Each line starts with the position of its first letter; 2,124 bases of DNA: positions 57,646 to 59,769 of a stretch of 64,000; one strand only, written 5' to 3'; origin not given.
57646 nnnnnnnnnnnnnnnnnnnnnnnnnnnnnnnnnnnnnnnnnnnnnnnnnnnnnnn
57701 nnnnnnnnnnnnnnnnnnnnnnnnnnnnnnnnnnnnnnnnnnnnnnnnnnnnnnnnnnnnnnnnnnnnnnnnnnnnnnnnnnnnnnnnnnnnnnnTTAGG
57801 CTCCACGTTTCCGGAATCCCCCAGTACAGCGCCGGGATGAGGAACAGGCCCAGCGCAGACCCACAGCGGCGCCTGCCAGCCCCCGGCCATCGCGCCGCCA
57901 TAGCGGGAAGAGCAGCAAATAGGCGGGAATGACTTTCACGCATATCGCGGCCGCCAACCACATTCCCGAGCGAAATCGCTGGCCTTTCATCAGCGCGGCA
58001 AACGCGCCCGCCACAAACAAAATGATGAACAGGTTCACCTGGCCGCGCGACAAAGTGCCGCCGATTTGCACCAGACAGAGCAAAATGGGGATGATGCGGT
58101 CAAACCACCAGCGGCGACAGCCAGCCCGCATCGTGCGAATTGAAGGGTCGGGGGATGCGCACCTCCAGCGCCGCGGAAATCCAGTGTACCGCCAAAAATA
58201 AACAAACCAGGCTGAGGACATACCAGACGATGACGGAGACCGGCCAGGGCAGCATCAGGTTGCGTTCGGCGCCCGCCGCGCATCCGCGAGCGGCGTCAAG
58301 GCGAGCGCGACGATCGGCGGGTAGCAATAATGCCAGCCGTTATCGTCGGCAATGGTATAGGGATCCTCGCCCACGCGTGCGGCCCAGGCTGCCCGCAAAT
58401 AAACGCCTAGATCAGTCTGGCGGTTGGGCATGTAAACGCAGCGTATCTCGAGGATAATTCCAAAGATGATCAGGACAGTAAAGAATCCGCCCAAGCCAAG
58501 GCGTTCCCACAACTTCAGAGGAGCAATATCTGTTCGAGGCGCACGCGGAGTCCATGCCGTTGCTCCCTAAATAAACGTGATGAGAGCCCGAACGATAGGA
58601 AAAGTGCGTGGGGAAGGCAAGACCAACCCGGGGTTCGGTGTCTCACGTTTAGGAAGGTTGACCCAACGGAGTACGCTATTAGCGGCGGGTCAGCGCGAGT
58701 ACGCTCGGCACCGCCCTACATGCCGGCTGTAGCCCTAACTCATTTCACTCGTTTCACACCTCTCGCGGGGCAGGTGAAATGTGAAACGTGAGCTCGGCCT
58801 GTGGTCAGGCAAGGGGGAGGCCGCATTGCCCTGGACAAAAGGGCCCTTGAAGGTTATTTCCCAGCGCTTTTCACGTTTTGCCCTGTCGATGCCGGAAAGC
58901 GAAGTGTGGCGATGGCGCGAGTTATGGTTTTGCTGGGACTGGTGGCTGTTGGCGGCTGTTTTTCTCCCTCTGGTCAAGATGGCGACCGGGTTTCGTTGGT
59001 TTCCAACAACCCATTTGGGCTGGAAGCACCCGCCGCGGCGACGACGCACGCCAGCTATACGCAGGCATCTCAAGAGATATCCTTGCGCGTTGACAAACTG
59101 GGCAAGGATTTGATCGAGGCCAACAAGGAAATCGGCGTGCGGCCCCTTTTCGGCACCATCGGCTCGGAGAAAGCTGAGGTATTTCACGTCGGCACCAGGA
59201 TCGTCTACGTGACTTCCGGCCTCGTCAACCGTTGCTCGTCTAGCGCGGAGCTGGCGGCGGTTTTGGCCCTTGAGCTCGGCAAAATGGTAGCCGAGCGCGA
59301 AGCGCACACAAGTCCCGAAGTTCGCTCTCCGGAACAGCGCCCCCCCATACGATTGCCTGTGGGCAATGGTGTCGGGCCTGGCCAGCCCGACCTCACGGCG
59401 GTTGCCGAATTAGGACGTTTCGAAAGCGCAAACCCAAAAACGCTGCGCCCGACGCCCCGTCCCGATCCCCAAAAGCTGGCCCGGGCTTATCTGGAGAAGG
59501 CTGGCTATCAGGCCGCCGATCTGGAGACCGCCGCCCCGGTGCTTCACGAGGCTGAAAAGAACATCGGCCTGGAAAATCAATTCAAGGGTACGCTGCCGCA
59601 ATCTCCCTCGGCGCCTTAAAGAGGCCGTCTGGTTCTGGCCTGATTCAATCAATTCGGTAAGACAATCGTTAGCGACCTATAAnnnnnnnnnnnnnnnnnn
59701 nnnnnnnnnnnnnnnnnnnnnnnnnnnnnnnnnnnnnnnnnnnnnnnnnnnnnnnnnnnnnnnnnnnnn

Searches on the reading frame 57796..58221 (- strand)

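Call 21: search_protein_families(library=pfam, proteins=[window:57796-58221:-], max_evalue=0.01)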
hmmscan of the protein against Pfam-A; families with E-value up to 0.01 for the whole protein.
window:57796-58221:- (141 aa): 2 families
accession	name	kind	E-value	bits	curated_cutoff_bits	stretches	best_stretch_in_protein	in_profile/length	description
PF09594.16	GT87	-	1.7e-14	54.6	25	1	29-121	49-135/237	Glycosyltransferase family 87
PF14329.11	DUF4386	-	0.0014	19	27.6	1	73-124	32-85/210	Domain of unknown function (DUF4386)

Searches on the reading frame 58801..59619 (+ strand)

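Call 21: search_protein_families(library=pfam, proteins=[window:58801-59619:+], max_evalue=0.01)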
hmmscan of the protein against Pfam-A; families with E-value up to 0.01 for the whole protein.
window:58801-59619:+ (272 aa): 1 family
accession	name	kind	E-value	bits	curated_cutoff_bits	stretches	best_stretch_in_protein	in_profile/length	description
PF01435.24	Peptidase_M48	-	0.0083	16.4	20.3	0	134-162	48-76/186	Peptidase family M48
